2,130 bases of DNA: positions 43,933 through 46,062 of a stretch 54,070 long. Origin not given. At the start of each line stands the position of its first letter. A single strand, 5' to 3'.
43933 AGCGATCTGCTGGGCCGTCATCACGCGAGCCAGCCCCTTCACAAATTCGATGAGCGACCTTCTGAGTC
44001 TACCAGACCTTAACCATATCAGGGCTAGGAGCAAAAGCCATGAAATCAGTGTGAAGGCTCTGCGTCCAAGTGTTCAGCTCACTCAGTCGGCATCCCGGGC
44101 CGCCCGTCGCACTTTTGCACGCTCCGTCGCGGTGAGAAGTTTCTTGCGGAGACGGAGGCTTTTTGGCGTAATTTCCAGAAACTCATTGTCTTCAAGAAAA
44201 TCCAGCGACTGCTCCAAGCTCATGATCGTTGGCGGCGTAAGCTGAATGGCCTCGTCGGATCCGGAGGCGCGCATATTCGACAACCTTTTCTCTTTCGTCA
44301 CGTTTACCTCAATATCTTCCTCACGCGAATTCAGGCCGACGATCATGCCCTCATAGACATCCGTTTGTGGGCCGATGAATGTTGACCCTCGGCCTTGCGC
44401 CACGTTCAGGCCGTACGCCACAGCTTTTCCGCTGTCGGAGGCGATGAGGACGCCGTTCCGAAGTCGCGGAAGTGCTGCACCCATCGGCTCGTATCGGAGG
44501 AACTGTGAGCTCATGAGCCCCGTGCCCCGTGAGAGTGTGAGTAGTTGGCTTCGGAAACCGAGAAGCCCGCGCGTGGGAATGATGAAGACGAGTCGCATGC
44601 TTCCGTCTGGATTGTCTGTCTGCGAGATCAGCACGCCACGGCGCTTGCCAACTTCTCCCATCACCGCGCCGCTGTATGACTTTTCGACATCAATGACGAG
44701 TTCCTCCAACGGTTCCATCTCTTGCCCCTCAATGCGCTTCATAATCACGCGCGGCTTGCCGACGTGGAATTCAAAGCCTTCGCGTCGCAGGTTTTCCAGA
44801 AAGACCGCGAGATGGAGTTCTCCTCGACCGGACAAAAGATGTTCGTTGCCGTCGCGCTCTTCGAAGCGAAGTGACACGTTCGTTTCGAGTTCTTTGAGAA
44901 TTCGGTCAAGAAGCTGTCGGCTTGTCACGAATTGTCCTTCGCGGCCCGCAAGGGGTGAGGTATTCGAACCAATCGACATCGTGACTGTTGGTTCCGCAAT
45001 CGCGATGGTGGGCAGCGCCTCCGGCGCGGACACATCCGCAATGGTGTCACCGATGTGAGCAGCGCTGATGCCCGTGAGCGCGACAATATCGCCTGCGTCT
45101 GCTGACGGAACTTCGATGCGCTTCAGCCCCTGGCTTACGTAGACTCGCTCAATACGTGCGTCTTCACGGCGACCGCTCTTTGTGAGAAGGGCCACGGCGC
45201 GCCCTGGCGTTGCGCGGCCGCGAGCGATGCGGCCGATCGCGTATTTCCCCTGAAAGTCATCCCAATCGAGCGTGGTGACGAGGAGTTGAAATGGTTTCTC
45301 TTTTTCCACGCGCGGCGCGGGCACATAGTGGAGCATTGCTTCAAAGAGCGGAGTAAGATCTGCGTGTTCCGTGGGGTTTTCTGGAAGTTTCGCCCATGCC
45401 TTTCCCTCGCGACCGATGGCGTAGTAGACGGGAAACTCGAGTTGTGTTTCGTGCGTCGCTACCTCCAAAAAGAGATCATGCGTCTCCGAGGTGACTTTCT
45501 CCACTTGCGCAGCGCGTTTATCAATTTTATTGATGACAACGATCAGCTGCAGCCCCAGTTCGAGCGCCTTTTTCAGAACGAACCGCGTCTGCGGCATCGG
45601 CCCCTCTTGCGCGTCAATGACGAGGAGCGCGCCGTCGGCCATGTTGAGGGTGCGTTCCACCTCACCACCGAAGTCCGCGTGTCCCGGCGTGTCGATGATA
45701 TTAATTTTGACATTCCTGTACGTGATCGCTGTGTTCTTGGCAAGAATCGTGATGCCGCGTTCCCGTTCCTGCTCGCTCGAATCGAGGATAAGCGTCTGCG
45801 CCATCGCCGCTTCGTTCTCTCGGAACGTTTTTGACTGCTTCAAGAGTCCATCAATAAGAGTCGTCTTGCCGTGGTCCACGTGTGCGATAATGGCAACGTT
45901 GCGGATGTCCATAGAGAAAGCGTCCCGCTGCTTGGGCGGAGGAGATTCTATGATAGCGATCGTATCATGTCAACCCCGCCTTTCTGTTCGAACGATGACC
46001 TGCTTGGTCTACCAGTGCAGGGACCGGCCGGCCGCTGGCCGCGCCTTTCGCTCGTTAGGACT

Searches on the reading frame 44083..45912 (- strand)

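Call 25: search_protein_families(library=pfam, proteins=[window:44083-45912:-])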
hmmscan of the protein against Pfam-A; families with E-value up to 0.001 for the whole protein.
window:44083-45912:- (609 aa): 8 families
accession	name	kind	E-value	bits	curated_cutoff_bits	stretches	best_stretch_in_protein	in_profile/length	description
PF00009.33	GTP_EFTU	-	2.1e-56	190.9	26.5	1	2-198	2-187/188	Elongation factor Tu GTP binding domain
PF21018.2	BipA_C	-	2.6e-43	146.7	23.8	1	486-594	1-109/110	TypA/BipA C-terminal domain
PF00679.30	EFG_C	-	7.6e-19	68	27.9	1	399-479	3-83/89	Elongation factor G C-terminus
PF03144.31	GTP_EFTU_D2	-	2.4e-09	37.9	30.3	1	222-292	1-73/73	Elongation factor Tu domain 2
PF22042.2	EF-G_D2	-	1.8e-08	34.8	27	1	208-293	2-83/84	Elongation factor G domain 2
PF01926.29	MMR_HSR1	-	1.4e-06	28.9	21.9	1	6-129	2-113/113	50S ribosome-binding GTPase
PF14492.12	EFG_III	-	4.1e-05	24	27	1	336-385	23-74/75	Elongation Factor G, domain III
PF00735.24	Septin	-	0.00095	19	26.2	0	6-81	7-75/280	Septin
